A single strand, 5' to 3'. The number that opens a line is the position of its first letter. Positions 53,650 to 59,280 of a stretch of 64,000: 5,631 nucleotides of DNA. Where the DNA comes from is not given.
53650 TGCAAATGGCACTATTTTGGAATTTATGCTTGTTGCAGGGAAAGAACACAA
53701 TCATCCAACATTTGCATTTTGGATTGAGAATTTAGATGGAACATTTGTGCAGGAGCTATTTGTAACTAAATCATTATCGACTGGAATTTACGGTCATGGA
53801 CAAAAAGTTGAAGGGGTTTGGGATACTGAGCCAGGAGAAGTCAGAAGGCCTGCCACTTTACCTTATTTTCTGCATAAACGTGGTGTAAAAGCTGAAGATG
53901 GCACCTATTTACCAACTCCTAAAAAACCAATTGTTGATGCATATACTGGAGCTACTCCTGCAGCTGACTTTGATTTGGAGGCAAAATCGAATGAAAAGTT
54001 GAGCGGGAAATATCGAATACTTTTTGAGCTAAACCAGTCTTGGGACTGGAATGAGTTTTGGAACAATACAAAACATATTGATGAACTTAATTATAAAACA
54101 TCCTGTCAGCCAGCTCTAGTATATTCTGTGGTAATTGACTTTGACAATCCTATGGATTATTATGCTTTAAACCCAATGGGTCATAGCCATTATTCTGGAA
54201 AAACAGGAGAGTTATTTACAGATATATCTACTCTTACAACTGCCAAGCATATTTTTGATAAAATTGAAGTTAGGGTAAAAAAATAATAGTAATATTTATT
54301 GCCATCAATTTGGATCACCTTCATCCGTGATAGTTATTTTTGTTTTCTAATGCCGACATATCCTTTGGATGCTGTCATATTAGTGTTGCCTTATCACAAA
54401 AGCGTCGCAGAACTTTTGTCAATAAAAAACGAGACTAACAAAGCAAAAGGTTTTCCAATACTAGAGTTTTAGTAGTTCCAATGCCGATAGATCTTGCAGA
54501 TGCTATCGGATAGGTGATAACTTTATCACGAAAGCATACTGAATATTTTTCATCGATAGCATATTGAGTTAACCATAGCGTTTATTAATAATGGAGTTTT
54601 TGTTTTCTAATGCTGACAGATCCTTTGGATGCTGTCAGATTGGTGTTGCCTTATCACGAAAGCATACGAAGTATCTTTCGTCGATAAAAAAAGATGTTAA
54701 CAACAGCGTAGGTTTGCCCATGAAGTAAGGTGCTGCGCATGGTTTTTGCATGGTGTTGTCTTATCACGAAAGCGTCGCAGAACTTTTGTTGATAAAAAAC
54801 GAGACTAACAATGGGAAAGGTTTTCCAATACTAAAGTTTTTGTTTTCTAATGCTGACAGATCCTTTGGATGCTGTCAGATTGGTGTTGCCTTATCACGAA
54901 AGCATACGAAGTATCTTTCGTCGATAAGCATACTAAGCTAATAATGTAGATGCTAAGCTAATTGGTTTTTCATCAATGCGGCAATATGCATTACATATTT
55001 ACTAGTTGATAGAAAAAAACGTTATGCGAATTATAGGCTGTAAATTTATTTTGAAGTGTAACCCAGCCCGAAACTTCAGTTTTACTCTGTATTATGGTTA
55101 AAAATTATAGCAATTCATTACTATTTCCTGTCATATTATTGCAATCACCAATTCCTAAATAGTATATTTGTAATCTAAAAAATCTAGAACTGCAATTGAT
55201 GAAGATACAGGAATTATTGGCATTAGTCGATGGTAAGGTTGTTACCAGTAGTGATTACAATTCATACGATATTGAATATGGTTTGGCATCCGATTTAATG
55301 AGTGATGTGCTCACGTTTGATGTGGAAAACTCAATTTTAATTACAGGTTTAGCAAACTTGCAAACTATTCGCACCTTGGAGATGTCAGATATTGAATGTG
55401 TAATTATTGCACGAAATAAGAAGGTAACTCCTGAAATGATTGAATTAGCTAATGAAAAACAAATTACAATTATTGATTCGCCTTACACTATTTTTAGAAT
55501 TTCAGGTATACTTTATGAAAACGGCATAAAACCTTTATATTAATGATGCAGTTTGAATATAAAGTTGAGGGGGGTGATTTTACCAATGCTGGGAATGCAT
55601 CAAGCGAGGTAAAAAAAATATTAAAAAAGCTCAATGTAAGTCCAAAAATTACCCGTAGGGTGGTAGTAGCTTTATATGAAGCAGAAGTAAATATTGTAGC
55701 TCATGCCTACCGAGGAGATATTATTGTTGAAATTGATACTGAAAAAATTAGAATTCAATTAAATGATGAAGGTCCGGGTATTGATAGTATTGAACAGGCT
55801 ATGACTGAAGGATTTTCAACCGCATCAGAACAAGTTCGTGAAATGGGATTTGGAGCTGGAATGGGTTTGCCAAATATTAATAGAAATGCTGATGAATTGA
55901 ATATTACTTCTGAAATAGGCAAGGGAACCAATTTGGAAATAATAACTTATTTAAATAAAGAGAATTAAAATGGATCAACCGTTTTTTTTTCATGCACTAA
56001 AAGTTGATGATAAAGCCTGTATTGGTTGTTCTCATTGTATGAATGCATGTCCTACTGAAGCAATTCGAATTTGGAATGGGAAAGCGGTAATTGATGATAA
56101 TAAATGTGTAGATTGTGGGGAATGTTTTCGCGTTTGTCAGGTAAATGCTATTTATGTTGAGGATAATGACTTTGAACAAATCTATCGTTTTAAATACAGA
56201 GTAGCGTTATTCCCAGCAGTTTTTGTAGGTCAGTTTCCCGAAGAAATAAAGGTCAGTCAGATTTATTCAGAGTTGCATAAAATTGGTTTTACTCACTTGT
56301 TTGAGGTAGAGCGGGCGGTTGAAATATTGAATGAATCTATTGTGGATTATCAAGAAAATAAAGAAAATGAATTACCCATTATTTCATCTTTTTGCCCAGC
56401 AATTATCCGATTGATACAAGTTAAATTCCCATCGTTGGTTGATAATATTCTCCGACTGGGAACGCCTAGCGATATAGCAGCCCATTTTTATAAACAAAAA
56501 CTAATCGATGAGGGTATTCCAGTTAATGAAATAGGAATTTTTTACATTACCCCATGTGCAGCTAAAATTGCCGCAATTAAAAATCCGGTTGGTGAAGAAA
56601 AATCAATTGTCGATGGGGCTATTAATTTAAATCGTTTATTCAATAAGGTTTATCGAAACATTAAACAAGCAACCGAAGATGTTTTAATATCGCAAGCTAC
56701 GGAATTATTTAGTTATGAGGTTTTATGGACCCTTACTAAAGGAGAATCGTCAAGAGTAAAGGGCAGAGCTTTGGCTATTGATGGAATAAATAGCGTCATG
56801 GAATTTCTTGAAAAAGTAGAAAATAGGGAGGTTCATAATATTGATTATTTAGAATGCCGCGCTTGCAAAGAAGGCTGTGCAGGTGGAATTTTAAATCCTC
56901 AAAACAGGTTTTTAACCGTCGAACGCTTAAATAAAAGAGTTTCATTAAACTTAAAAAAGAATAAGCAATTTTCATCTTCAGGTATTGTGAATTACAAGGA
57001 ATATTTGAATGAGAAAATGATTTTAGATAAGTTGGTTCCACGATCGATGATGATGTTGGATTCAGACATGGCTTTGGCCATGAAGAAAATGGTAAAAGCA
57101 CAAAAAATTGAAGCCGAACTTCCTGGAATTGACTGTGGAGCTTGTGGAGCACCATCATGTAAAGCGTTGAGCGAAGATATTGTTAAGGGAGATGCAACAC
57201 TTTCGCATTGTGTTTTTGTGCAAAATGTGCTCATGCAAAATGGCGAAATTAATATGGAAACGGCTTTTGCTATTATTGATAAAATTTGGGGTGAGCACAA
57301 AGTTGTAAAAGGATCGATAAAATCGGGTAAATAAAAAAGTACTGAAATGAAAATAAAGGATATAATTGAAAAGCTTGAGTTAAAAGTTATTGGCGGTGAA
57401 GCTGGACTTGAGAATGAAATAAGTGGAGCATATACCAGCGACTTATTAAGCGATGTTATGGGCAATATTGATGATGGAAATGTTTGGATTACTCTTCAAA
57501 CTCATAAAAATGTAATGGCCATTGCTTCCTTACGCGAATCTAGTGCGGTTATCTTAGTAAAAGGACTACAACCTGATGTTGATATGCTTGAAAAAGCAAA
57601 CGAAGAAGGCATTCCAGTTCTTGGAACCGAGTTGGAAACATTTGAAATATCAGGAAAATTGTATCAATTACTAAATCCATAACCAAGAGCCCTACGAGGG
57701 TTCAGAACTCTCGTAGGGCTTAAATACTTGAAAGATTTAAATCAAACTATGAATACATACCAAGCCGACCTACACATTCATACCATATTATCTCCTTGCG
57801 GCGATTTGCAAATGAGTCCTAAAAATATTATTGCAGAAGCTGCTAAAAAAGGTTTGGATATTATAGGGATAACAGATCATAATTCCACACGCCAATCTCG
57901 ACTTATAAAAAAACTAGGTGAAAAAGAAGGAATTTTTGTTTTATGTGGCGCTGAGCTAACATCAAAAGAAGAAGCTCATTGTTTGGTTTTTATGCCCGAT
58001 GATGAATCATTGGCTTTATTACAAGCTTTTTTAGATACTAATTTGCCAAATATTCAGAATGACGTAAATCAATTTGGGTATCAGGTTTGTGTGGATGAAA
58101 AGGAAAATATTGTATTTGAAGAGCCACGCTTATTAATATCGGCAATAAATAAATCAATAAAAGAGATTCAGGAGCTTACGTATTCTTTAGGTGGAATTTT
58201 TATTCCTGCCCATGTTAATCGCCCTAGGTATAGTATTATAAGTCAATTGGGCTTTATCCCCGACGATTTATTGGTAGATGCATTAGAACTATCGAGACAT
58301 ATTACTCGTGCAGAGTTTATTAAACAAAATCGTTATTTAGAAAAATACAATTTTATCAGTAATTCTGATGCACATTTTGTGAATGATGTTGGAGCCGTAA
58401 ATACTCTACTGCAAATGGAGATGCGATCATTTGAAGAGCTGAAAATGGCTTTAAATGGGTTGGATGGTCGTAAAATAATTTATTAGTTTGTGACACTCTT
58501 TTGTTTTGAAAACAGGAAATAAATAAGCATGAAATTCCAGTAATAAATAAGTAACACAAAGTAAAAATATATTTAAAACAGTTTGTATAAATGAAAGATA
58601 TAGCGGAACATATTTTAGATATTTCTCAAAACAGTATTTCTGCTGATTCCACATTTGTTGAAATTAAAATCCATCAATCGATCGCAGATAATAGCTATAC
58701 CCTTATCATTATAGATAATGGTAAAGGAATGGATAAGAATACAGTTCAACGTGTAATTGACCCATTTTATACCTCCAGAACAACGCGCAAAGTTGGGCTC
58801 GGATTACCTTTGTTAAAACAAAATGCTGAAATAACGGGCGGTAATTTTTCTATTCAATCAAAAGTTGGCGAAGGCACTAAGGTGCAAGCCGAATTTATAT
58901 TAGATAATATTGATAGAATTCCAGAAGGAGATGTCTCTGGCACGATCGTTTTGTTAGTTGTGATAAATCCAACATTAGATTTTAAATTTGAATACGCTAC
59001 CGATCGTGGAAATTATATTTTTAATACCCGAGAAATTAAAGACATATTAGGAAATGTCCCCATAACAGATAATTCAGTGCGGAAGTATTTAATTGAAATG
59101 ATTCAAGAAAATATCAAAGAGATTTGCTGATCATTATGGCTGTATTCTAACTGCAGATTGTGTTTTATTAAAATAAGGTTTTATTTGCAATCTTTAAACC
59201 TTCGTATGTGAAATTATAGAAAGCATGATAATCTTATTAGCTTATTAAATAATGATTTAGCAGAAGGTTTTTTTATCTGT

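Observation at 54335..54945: Five tandem two-hairpin modules with compensatory stem changes upstream of the hydrogenase-sensor operon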

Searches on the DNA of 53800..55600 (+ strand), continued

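Call 53: search_with_rna_model(model_id=R1, sources=[L009, L010, L011, L012, L013], filters=off, max_evalue=10)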
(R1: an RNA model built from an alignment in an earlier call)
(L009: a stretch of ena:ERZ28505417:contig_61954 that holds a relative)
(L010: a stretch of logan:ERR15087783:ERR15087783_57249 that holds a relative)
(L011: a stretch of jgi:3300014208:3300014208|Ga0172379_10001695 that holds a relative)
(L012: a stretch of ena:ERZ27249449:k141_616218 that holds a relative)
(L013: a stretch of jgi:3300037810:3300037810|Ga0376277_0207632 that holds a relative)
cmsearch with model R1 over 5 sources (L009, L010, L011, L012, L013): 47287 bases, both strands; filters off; matches with E-value up to 10: 20.
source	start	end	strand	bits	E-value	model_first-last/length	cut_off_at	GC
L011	9661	9705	+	10.4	2.6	1-87/87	no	0.4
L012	9661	9705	+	10.4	2.6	1-87/87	no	0.4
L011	9657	9732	-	10.3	2.8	1-87/87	no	0.32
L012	9657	9732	-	10.3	2.8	1-87/87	no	0.32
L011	303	384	+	9.6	3.9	1-87/87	no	0.34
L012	303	384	+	9.6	3.9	1-87/87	no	0.34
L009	5072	5146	+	9.4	4.2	1-87/87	no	0.23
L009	4469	4545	-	8.8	5.6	1-87/87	no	0.29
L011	7052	7124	-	8.8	5.8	1-87/87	no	0.26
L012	7052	7124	-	8.8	5.8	1-87/87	no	0.26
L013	1798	1870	-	8.8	5.8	1-87/87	no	0.26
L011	6842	6909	-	8.7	6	1-87/87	no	0.24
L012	6842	6909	-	8.7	6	1-87/87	no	0.24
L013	1588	1655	-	8.7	6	1-87/87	no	0.24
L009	6757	6818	+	8.5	6.6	1-87/87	no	0.27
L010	779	840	+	8.5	6.6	1-87/87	no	0.27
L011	1359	1426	+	8.4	6.8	1-87/87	no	0.38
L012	1359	1426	+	8.4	6.8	1-87/87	no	0.38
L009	10611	10664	+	8.4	7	1-87/87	no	0.37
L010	4633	4686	+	8.4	7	1-87/87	no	0.37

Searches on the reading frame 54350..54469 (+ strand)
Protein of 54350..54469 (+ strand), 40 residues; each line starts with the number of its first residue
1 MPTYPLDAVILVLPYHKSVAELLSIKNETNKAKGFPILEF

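Call 21: find_homologous_proteins(query=window:54350-54469:+, max_evalue=10)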
Query seq(40 aa): no candidate shares three 5-residue words with the query. No homologue found.

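Call 45: search_protein_representatives(protein=window:54350-54469:+)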
Query: 40 residues. Proteins with E-value up to 0.001 (for the whole library): 0; up to 1e-10: 0; up to 1e-30: 0. The best 0 are listed.

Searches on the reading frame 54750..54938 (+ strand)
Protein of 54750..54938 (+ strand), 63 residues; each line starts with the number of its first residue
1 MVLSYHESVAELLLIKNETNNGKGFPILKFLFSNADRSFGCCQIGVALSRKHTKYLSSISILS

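Call 57: find_homologous_proteins(query=window:54750-54938:+, max_evalue=10)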
Query window:54750-54938:+: no candidate shares three 5-residue words with the query. No homologue found.
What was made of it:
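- On Type I TA / small-peptide gene array: No homologues (calls 21, 45, 57).
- The 40-aa and 63-aa ORFs have no homologue (calls 21, 45, 57). No homologue in 5.8 billion clusters (calls 21, 57) or 1.84 billion representatives (call 45).
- Tried and rejected: No homologue (calls 21, 45, 57).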

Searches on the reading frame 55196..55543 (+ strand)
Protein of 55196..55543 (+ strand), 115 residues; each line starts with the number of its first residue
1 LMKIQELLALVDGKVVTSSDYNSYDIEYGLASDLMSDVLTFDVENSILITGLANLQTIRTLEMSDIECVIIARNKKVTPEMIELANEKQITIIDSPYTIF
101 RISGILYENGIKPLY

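Call 7: search_protein_families(library=pfam, proteins=[window:55196-55543:+])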
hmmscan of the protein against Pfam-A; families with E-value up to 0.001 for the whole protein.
window:55196-55543:+ (115 aa): 2 families
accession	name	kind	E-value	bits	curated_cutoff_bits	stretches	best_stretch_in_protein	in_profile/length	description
PF02603.21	Hpr_kinase_N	-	1.5e-06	28.7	24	1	56-102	71-117/125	HPr Serine kinase N terminus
PF07085.17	DRTGG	-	1.5e-06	28.4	25.2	1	7-104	2-100/105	DRTGG domain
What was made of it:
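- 55199..55543 (+): First gene of the downstream operon: DRTGG protein, followed by HATPase_c_2, a HydS-like Fe-hydrogenase/FeS protein, DRTGG and PHP. Call 7.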

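Call 13: find_encoding_contigs(protein=window:55196-55543:+, flank=4000, max_places=10)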
Protein window:55196-55543:+ (115 aa): no gene with exactly this product is on record in the collection.

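Call 15: find_encoding_contigs(protein=window:55199-55543:+, flank=4000, max_places=10)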
Protein window:55199-55543:+ (114 aa): no gene with exactly this product is on record in the collection.

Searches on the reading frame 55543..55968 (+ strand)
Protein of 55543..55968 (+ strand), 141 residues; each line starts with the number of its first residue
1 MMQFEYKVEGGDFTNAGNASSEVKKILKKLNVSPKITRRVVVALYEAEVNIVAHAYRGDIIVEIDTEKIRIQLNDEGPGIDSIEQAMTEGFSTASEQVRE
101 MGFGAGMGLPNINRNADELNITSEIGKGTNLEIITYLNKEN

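Call 7: search_protein_families(library=pfam, proteins=[window:55543-55968:+])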
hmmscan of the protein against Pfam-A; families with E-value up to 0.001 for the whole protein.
window:55543-55968:+ (141 aa): 2 families
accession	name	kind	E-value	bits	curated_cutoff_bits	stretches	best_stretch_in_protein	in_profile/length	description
PF13581.12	HATPase_c_2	-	6.1e-12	46.1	27.4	1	16-132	8-124/127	Histidine kinase-like ATPase domain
PF02518.31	HATPase_c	-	6.4e-10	39.9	26.4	1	39-133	5-105/111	Histidine kinase-, DNA gyrase B-, and HSP90-like ATPase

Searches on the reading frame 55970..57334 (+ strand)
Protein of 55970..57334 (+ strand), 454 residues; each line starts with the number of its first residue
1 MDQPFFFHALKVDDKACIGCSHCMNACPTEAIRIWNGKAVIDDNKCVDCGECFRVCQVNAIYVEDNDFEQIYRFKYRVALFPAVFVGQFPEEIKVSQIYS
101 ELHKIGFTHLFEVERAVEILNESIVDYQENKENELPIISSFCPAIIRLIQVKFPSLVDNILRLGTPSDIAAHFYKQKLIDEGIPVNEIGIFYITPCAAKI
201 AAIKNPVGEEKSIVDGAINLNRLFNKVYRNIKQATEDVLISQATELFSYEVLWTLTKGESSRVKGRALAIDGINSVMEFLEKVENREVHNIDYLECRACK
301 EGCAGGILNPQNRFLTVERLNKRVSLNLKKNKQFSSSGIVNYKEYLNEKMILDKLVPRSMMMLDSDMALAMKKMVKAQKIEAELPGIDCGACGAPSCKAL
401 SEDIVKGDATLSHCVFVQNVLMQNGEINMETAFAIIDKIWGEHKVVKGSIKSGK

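Call 7: search_protein_families(library=pfam, proteins=[window:55970-57334:+])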
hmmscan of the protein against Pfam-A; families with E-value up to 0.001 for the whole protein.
window:55970-57334:+ (454 aa): 12 families
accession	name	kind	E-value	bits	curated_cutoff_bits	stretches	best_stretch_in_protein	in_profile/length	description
PF02906.19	Fe_hyd_lg_C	-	4.4e-25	89.2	22.1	1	86-306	12-244/245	Iron only hydrogenase large subunit, C-terminal domain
PF04060.18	FeS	-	4e-12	46.1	23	1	384-416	1-33/33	Putative Fe-S cluster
PF00037.32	Fer4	-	2.7e-10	40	21.1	2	11-33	2-24/24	4Fe-4S binding domain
PF12838.12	Fer4_7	-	3.2e-09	37.5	27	1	17-60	2-52/52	4Fe-4S dicluster domain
PF13187.11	Fer4_9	-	4e-09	36.8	27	1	16-61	1-52/52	4Fe-4S dicluster domain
PF13237.11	Fer4_10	-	3.6e-08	33.7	25.5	1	11-56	3-52/53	4Fe-4S dicluster domain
PF12837.12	Fer4_6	-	4.1e-08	33.2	25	2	39-61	2-24/24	4Fe-4S binding domain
PF14697.11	Fer4_21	-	1.8e-07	31.6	35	1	39-66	1-31/59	4Fe-4S dicluster domain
PF13484.11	Fer4_16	-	6.4e-06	27.3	30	0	17-46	2-29/66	4Fe-4S double cluster binding domain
PF13183.11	Fer4_8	-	4.8e-05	24.3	27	0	15-29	3-17/68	4Fe-4S dicluster domain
PF12797.12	Fer4_2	-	0.00011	22.3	24.5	1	11-29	4-22/22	4Fe-4S binding domain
PF25160.1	LdpA_Fe-S-bd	-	0.00018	21.7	27.6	1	23-62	9-44/49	LdpA Fe-S cluster-binding domain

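Call 16: find_encoding_contigs(protein=window:55970-57334:+, flank=5000, max_places=10)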
Protein window:55970-57334:+ (454 aa): no gene with exactly this product is on record in the collection.

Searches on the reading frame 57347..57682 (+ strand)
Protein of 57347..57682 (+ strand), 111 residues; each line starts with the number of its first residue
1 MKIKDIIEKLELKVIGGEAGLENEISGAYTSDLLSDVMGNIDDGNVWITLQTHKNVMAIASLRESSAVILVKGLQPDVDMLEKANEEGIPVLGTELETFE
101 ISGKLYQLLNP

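Call 7: search_protein_families(library=pfam, proteins=[window:57347-57682:+])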
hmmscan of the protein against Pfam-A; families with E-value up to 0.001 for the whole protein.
window:57347-57682:+ (111 aa): 3 families
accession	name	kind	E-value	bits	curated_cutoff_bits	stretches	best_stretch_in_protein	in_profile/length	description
PF02603.21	Hpr_kinase_N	-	1.4e-08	35.2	24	1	63-109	79-125/125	HPr Serine kinase N terminus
PF07085.17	DRTGG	-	8.8e-08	32.4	25.2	1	5-107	1-104/105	DRTGG domain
PF07905.16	PucR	-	6.8e-05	23.6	33.5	1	10-95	8-102/118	Purine catabolism regulatory protein-like family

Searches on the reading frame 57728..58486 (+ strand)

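Call 7: search_protein_families(library=pfam, proteins=[window:57728-58486:+])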
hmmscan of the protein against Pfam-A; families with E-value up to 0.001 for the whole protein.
window:57728-58486:+ (252 aa): 2 families
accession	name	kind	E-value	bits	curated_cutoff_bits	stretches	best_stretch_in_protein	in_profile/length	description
PF02811.25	PHP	-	2.2e-08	35.1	26.4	1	14-91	1-81/164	PHP domain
PF13263.12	PHP_C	-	4.9e-05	23.2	21.3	1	207-242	16-51/56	PHP-associated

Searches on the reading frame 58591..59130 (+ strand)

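Call 66: search_protein_families(library=pfam, proteins=[window:58591-59130:+], max_evalue=0.00001)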
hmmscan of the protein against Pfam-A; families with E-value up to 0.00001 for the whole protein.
window:58591-59130:+ (179 aa): 2 families
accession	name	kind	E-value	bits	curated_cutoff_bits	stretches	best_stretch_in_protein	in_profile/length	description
PF02518.31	HATPase_c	-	3.4e-15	56.9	26.4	1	8-102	10-107/111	Histidine kinase-, DNA gyrase B-, and HSP90-like ATPase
PF13589.12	HATPase_c_3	-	2.1e-08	34.7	25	1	8-67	7-64/137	Histidine kinase-, DNA gyrase B-, and HSP90-like ATPase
